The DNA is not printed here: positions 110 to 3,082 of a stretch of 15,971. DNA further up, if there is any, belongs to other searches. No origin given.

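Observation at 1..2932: A T9SS-exported nine-heme cytochrome c sits directly upstream of a signal-peptide protein gene, a candidate extracellular electron-transfer module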

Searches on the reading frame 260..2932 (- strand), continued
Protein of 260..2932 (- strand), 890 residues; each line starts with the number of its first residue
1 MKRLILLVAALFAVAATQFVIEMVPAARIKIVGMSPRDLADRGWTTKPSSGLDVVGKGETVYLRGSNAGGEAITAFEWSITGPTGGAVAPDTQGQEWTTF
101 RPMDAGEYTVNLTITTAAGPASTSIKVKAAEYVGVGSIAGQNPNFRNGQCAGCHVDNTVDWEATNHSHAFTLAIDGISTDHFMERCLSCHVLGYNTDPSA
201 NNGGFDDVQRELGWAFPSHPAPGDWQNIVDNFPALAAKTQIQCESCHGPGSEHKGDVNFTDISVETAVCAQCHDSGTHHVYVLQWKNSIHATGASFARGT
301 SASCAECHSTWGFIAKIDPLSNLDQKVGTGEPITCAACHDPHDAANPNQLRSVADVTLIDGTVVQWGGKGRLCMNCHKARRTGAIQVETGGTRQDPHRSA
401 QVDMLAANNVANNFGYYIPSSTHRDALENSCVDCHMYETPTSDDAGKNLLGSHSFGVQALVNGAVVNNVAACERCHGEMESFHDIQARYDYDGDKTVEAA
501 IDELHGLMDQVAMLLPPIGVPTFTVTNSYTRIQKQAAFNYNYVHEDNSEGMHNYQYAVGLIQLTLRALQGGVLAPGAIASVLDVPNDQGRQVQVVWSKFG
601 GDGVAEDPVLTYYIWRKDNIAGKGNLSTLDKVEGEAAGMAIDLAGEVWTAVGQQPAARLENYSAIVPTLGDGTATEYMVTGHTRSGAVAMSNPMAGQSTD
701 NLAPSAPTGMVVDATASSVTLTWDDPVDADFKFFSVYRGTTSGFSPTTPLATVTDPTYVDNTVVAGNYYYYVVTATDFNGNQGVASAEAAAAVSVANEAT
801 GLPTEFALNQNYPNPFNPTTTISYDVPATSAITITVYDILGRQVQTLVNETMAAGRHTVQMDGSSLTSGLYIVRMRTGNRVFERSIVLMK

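Call 12: find_homologous_proteins(query=window:260-2932:-)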
Query window:260-2932:- (890 aa): 634 proteins with E <= 0.001 among 8000 candidates; the best 120 are listed.
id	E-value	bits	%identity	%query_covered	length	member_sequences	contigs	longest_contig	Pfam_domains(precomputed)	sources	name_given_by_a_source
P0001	0.0e+0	2059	100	100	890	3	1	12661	PF09699.16,PF14537.12,PF18962.8,PF14522.12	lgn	-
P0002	0.0e+0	1694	82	100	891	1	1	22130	PF09699.16,PF14537.12,PF13435.12,PF18962.8,PF13860.13,PF14522.12,PF22113.2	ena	-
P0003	0.0e+0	1212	60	100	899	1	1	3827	PF14537.12,PF18962.8,PF14522.12,PF22113.2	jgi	-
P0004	2.5e-282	957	49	100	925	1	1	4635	PF09699.16,PF14537.12,PF13435.12,PF18962.8,PF14522.12,PF22113.2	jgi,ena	-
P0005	1.2e-274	932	47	100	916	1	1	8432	PF14537.12,PF22352.3,PF18962.8,PF14522.12,PF22113.2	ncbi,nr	ncbi:MAG TPA: T9SS type A sorting domain-containing protein [Rhodothermales bacterium]|nr:T9SS type 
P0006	4.9e-269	913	49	97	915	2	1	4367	PF14537.12,PF22352.3,PF13435.12,PF18962.8,PF14522.12,PF22113.2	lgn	-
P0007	9.3e-265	899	46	100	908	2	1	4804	PF14537.12,PF13435.12,PF18962.8,PF13860.13,PF14522.12,PF22113.2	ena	-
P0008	5.0e-264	897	47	100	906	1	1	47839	PF18962.8,PF14522.12,PF22113.2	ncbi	-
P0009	1.0e-263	896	46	100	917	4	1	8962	PF09699.16,PF14537.12,PF18962.8,PF14522.12,PF22113.2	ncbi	ncbi:MAG: T9SS type A sorting domain-containing protein [Rhodothermales bacterium]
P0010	1.6e-263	895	48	100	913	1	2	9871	PF14537.12,PF22352.3,PF13435.12,PF18962.8,PF14522.12,PF22113.2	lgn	-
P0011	6.9e-261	887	45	100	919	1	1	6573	PF09699.16,PF14537.12,PF13435.12,PF18962.8,PF14522.12,PF22113.2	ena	-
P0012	2.7e-255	868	47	100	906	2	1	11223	PF14537.12,PF13435.12,PF18962.8,PF14522.12,PF22113.2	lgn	-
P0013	4.5e-254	864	46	100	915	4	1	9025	PF14537.12,PF18962.8,PF14522.12,PF22113.2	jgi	jgi:hypothetical protein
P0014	5.4e-252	857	45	100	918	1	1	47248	PF14537.12,PF13435.12,PF18962.8,PF14522.12,PF22113.2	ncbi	-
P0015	2.0e-250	852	45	100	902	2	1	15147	PF09699.16,PF14537.12,PF18962.8,PF14522.12,PF22113.2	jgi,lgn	-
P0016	2.5e-249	848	45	100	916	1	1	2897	PF18962.8,PF02335.21,PF14522.12,PF22113.2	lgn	-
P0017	5.3e-247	841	44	100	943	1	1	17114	PF09699.16,PF14537.12,PF18962.8,PF14522.12,PF22113.2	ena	-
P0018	5.4e-247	841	45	100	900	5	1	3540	PF14537.12,PF18962.8,PF14522.12,PF22113.2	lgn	-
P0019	1.2e-243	829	48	89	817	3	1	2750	PF09699.16,PF14537.12,PF18962.8,PF14522.12,PF22113.2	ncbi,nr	ncbi:MAG TPA: T9SS type A sorting domain-containing protein, partial [Rhodothermia bacterium]|nr:T9S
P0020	1.5e-242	826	44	100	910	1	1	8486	PF14537.12,PF13435.12,PF18962.8,PF14522.12,PF22113.2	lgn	-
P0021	1.4e-240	819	45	100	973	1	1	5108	PF14537.12,PF18962.8,PF14522.12,PF22113.2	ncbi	-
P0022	2.5e-240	818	43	99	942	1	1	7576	PF09699.16,PF14537.12,PF14522.12,PF22113.2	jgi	-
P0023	1.3e-239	816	44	97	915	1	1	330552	PF14537.12,PF13435.12,PF18962.8,PF14522.12,PF22113.2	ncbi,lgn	-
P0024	5.4e-239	814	45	100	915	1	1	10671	PF09699.16,PF18962.8,PF13860.13,PF14522.12,PF22113.2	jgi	-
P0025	1.2e-235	803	43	100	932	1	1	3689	PF14537.12,PF13435.12,PF13860.13,PF14522.12,PF22113.2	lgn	-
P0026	1.5e-235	803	44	100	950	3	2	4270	PF09699.16,PF13435.12,PF18962.8,PF14522.12,PF22113.2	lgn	-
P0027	5.0e-235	801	46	92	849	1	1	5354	PF14537.12,PF14522.12,PF22113.2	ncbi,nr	ncbi:hypothetical protein MJD09_24800, partial [bacterium]|nr:hypothetical protein [bacterium]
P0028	1.3e-229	783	48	86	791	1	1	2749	PF14537.12,PF18962.8,PF14522.12,PF22113.2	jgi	jgi:hypothetical protein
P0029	9.0e-227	774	44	100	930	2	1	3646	PF14537.12,PF18962.8,PF13860.13,PF14522.12,PF22113.2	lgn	-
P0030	4.1e-222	758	41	100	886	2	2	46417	PF18962.8,PF14522.12,PF22113.2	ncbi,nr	ncbi:MAG: T9SS type A sorting domain-containing protein [Melioribacteraceae bacterium]|nr:T9SS type 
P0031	2.1e-218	746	40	64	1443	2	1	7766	PF09699.16,PF14537.12,PF22352.3,PF14522.12,PF18911.7,PF22113.2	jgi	jgi:PKD repeat protein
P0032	7.2e-212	724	44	88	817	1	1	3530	PF14537.12,PF13435.12,PF18962.8,PF14522.12,PF22113.2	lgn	-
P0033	6.3e-207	708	40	100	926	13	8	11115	PF14537.12,PF13435.12,PF18962.8,PF13860.13,PF14522.12,PF22113.2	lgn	-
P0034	7.2e-207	708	40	100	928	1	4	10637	PF09699.16,PF13435.12,PF18962.8,PF14522.12,PF22113.2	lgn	-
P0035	1.2e-205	704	41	98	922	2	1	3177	PF13435.12,PF13585.13,PF18962.8,PF13860.13,PF14522.12,PF22113.2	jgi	jgi:hypothetical protein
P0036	9.1e-205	701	40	100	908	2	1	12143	PF18962.8,PF13860.13,PF14522.12,PF22113.2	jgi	-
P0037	1.6e-200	687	41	100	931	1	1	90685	PF14537.12,PF13435.12,PF18962.8,PF13860.13,PF14522.12,PF22113.2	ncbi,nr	ncbi:MAG: T9SS type A sorting domain-containing protein [Deferribacteres bacterium]|nr:T9SS type A s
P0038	4.7e-200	685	40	100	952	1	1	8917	PF14537.12,PF13435.12,PF13585.13,PF13860.13,PF14522.12,PF22113.2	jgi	jgi:hypothetical protein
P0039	1.0e-199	684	39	100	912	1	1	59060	PF18962.8,PF13860.13,PF14522.12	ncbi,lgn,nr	ncbi:T9SS type A sorting domain-containing protein [candidate division KSB1 bacterium]|nr:T9SS type 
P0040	3.7e-194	666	40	97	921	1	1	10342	PF09699.16,PF14537.12,PF13435.12,PF13860.13,PF14522.12,PF22113.2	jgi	jgi:hypothetical protein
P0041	1.2e-193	664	40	100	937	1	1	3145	PF14537.12,PF13435.12,PF13585.13,PF18962.8,PF13860.13,PF00041.28,PF14522.12,PF22113.2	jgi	jgi:hypothetical protein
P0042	6.9e-192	658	39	100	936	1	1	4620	PF14537.12,PF13860.13,PF14522.12,PF22113.2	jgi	jgi:hypothetical protein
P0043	2.5e-186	640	37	64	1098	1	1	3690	PF09699.16,PF14537.12,PF18962.8,PF14522.12,PF22113.2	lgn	-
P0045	1.3e-182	628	45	76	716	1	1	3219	PF18962.8,PF14522.12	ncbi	ncbi:MAG: T9SS type A sorting domain-containing protein, partial [bacterium]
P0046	8.3e-181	622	39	100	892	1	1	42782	PF14537.12,PF18962.8,PF14522.12,PF22113.2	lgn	-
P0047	4.2e-179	616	38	100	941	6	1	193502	PF14537.12,PF13435.12,PF13860.13,PF14522.12,PF22113.2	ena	-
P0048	8.8e-172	592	38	97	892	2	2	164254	PF09699.16,PF14537.12,PF13435.12,PF18962.8,PF14522.12,PF22113.2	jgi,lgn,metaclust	metaclust:\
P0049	1.0e-171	591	38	97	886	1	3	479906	PF14537.12,PF18962.8,PF14522.12,PF22113.2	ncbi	-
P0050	2.1e-171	590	46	65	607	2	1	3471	PF09699.16,PF14537.12,PF22352.3,PF13435.12,PF14522.12,PF22113.2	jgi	-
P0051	5.9e-170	586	46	61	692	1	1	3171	PF13435.12,PF18962.8,PF14522.12,PF22113.2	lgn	-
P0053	8.6e-166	572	38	100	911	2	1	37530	PF09699.16,PF14537.12,PF18962.8,PF13860.13,PF14522.12,PF22113.2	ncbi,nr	ncbi:MAG: T9SS type A sorting domain-containing protein [Melioribacteraceae bacterium]|nr:T9SS type 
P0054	1.3e-162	561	37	100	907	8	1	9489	PF14537.12,PF18962.8,PF14522.12,PF22113.2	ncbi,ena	-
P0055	2.1e-162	561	38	100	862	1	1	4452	PF18962.8,PF14522.12,PF22113.2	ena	-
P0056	7.8e-162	559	37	99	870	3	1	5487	PF14537.12,PF13435.12,PF18962.8,PF14522.12,PF22113.2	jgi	jgi:hypothetical protein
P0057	1.5e-161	558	36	64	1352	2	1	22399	PF09699.16,PF14537.12,PF13435.12,PF18884.6,PF14522.12,PF22113.2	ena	-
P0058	4.5e-161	556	47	63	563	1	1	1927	PF14537.12,PF14522.12,PF22113.2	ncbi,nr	ncbi:MAG: multiheme c-type cytochrome, partial [Rhodothermales bacterium]|nr:multiheme c-type cytoch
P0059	2.4e-160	554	39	99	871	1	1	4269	PF09699.16,PF14537.12,PF18962.8,PF02335.21,PF14522.12,PF22113.2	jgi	jgi:hypothetical protein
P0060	5.4e-160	553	37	100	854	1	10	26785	PF18962.8,PF14522.12,PF22113.2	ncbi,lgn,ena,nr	ncbi:T9SS type A sorting domain-containing protein [candidate division KSB1 bacterium]|nr:T9SS type 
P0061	9.5e-160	552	37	100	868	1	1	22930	PF18962.8,PF13860.13,PF14522.12,PF22113.2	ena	-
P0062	3.2e-158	547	37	100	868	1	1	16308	PF14537.12,PF18962.8,PF14522.12,PF22113.2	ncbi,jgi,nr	ncbi:MAG: T9SS type A sorting domain-containing protein [Calditrichaeota bacterium]|nr:T9SS type A s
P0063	4.8e-158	546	37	100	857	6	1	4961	PF14537.12,PF13435.12,PF18962.8,PF14522.12,PF22113.2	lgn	-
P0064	1.0e-157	545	39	99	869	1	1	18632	PF14537.12,PF18962.8,PF13860.13,PF14522.12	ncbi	-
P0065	3.5e-157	543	37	100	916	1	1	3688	PF14537.12,PF18962.8,PF14522.12,PF22113.2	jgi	jgi:hypothetical protein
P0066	4.8e-157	543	37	100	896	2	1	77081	PF18962.8,PF13860.13,PF14522.12,PF22113.2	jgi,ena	-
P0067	4.8e-157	543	37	100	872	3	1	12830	PF09699.16,PF14537.12,PF18962.8,PF13860.13,PF14522.12,PF22113.2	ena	-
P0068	1.2e-156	542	35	100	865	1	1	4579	PF09699.16,PF18962.8,PF14522.12,PF22113.2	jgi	jgi:hypothetical protein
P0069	1.0e-155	539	38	94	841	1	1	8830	PF18962.8,PF13860.13,PF14522.12,PF22113.2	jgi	jgi:hypothetical protein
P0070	9.4e-155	535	36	100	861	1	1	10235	PF14537.12,PF18962.8,PF14522.12,PF22113.2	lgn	-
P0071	3.1e-153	530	36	100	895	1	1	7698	PF14537.12,PF13435.12,PF18962.8,PF02085.22,PF14522.12,PF22113.2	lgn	-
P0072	2.1e-152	528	37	100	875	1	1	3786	PF14537.12,PF18962.8,PF13860.13,PF14522.12,PF22113.2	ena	-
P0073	2.8e-152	527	37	100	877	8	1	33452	PF09699.16,PF14537.12,PF18962.8,PF13860.13,PF14522.12,PF22113.2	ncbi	-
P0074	2.5e-151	524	36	99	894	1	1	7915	PF14537.12,PF22352.3,PF13435.12,PF13860.13,PF14522.12,PF22113.2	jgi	-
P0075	4.1e-151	523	33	63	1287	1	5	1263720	PF09699.16,PF14537.12,PF14522.12,PF22113.2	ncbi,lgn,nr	ncbi:hypothetical protein KQI84_02635 [bacterium]|nr:hypothetical protein [bacterium]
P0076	1.1e-150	522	36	100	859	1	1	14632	PF14537.12,PF18962.8,PF14522.12,PF22113.2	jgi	-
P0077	3.5e-150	520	37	100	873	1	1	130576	PF09699.16,PF14537.12,PF18962.8,PF14522.12,PF22113.2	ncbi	ncbi:T9SS type A sorting domain-containing protein [Candidatus Neomarinimicrobiota bacterium]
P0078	5.6e-150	520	36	100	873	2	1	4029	PF18962.8,PF14522.12,PF22113.2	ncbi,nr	ncbi:T9SS type A sorting domain-containing protein [candidate division KSB1 bacterium]|nr:T9SS type 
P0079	2.1e-149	518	34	63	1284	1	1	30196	PF09699.16,PF14537.12,PF13435.12,PF14522.12,PF22113.2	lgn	-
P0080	5.2e-149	516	36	100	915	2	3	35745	PF14537.12,PF18962.8,PF02335.21,PF14522.12,PF22113.2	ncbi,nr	ncbi:MAG: T9SS type A sorting domain-containing protein [Bacteroidetes bacterium]|nr:T9SS type A sor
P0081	1.0e-148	515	35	100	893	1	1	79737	PF09699.16,PF14537.12,PF13435.12,PF18962.8,PF14522.12,PF22113.2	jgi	jgi:fibronectin type 3 domain-containing protein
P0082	5.4e-148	513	35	100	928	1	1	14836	PF22352.3,PF13860.13,PF14522.12,PF22113.2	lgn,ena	-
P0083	1.0e-147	512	37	95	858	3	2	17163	PF14537.12,PF18962.8,PF13860.13,PF14522.12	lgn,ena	-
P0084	2.5e-147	511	36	100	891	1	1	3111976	PF09699.16,PF18962.8,PF14522.12,PF22113.2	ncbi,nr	ncbi:MAG: T9SS type A sorting domain-containing protein [Fidelibacterota bacterium]|nr:MAG: T9SS typ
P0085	3.7e-147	510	37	95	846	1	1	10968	PF09699.16,PF14537.12,PF18962.8,PF13860.13,PF14522.12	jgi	jgi:hypothetical protein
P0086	3.6e-146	507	36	100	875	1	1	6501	PF14537.12,PF18962.8,PF14522.12,PF22113.2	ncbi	ncbi:MAG TPA: T9SS type A sorting domain-containing protein [bacterium]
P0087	6.3e-146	506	44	61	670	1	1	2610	PF09699.16,PF14537.12,PF22352.3,PF13435.12,PF13860.13,PF14522.12,PF22113.2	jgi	-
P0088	1.5e-145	505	36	100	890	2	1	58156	PF09699.16,PF14537.12,PF18962.8,PF14522.12,PF22113.2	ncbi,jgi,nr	ncbi:MAG: T9SS type A sorting domain-containing protein [Calditrichaeota bacterium]|nr:T9SS type A s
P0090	7.0e-145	503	43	66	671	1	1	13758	PF09699.16,PF14537.12,PF22352.3,PF13435.12,PF13860.13,PF14522.12,PF22113.2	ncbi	ncbi:MAG: FlgD immunoglobulin-like domain containing protein [Candidatus Latescibacterota bacterium]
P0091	9.3e-145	502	35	100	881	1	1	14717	PF09699.16,PF14537.12,PF13435.12,PF18962.8,PF14522.12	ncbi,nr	ncbi:MAG: T9SS type A sorting domain-containing protein [FCB group bacterium]|nr:T9SS type A sorting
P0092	1.3e-144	502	36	98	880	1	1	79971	PF18962.8,PF13860.13,PF14522.12,PF22113.2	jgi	-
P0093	4.2e-144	500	35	100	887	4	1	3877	PF09699.16,PF14537.12,PF18962.8,PF14522.12,PF22113.2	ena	-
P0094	8.9e-144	499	35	100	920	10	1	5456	PF14537.12,PF18962.8,PF02335.21,PF14522.12,PF22113.2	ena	-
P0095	1.4e-143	498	35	95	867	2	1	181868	PF18962.8,PF14522.12,PF22113.2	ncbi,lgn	-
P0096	4.6e-143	497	35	97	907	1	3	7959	PF09699.16,PF13435.12,PF13860.13,PF14522.12,PF22113.2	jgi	jgi:predicted CXXCH cytochrome family protein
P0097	5.5e-142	493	35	100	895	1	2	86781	PF14537.12,PF18962.8,PF13860.13,PF02335.21,PF14522.12,PF22113.2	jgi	jgi:Secretion system C-terminal sorting domain/Cytochrome c552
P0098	1.1e-141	492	35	90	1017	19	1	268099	PF14537.12,PF18962.8,PF14522.12,PF22113.2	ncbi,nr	ncbi:MAG: T9SS type A sorting domain-containing protein [Candidatus Marinimicrobia bacterium]|nr:T9S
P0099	1.2e-141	492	36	100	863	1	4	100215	PF09699.16,PF14537.12,PF18962.8,PF14522.12,PF22113.2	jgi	jgi:hypothetical protein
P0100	3.4e-140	487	35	96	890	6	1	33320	PF09699.16,PF14537.12,PF18962.8,PF14522.12,PF22113.2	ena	-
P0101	3.8e-140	487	36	91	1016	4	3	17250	PF00404.25,PF18962.8,PF14522.12,PF22113.2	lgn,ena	-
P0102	4.0e-140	487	33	61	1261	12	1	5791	PF09699.16,PF14537.12,PF13435.12,PF14522.12,PF22113.2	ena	-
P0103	2.8e-139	484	37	86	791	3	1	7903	PF14537.12,PF18962.8,PF02335.21,PF14522.12,PF22113.2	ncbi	ncbi:MAG: hypothetical protein COW71_07340, partial [Ignavibacteriales bacterium CG18_big_fil_WC_8_2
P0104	4.1e-139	484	36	100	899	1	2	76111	PF18962.8,PF14522.12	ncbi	ncbi:T9SS type A sorting domain-containing protein [Candidatus Neomarinimicrobiota bacterium]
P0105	7.7e-139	483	40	66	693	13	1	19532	PF09699.16,PF14537.12,PF22352.3,PF00801.27,PF13435.12,PF13860.13,PF14522.12,PF22113.2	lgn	-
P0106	2.7e-138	481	35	100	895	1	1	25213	PF09699.16,PF22352.3,PF13435.12,PF18962.8,PF13860.13,PF14522.12,PF22113.2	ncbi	ncbi:FlgD immunoglobulin-like domain containing protein [candidate division KSB1 bacterium]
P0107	1.3e-137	479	35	90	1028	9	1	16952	PF14537.12,PF18962.8,PF14522.12,PF22113.2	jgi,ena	-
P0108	1.5e-137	478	37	96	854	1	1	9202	PF09699.16,PF18962.8,PF14522.12,PF22113.2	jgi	jgi:hypothetical protein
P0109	6.3e-137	476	35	90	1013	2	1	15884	PF14537.12,PF18962.8,PF14522.12,PF22113.2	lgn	-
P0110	1.1e-135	472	33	64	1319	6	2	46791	PF09699.16,PF14522.12,PF22113.2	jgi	jgi:hypothetical protein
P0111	1.7e-134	468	42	64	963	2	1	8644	PF09699.16,PF14537.12,PF18962.8,PF02085.22,PF14522.12,PF22113.2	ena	-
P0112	6.7e-134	466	37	79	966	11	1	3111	PF18962.8,PF14522.12,PF22113.2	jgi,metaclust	metaclust:\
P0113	1.1e-133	466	34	100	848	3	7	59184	PF14537.12,PF13585.13,PF18962.8,PF02085.22,PF02335.21,PF14522.12,PF22113.2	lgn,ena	-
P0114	1.8e-133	465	38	64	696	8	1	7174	PF09699.16,PF14537.12,PF13435.12,PF18962.8,PF13860.13,PF02335.21,PF14522.12,PF22113.2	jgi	jgi:hypothetical protein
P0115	4.3e-133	464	38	61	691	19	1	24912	PF09699.16,PF14537.12,PF13435.12,PF18962.8,PF13860.13,PF02335.21,PF14522.12,PF22113.2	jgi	jgi:hypothetical protein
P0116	5.9e-132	460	38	61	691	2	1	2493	PF14537.12,PF13435.12,PF13860.13,PF14522.12,PF22113.2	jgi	jgi:hypothetical protein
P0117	6.2e-131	457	35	63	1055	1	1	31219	PF09699.16,PF14537.12,PF13435.12,PF18962.8,PF14522.12,PF22113.2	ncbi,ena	-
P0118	2.8e-130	454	34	100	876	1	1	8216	PF09699.16,PF14537.12,PF18962.8,PF14522.12,PF22113.2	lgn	-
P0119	8.9e-129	449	39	64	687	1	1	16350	PF09699.16,PF14537.12,PF22352.3,PF00801.27,PF13435.12,PF13860.13,PF14522.12,PF22113.2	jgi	jgi:PKD repeat protein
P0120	4.4e-126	441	36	93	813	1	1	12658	PF09699.16,PF18962.8,PF14522.12,PF22113.2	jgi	jgi:hypothetical protein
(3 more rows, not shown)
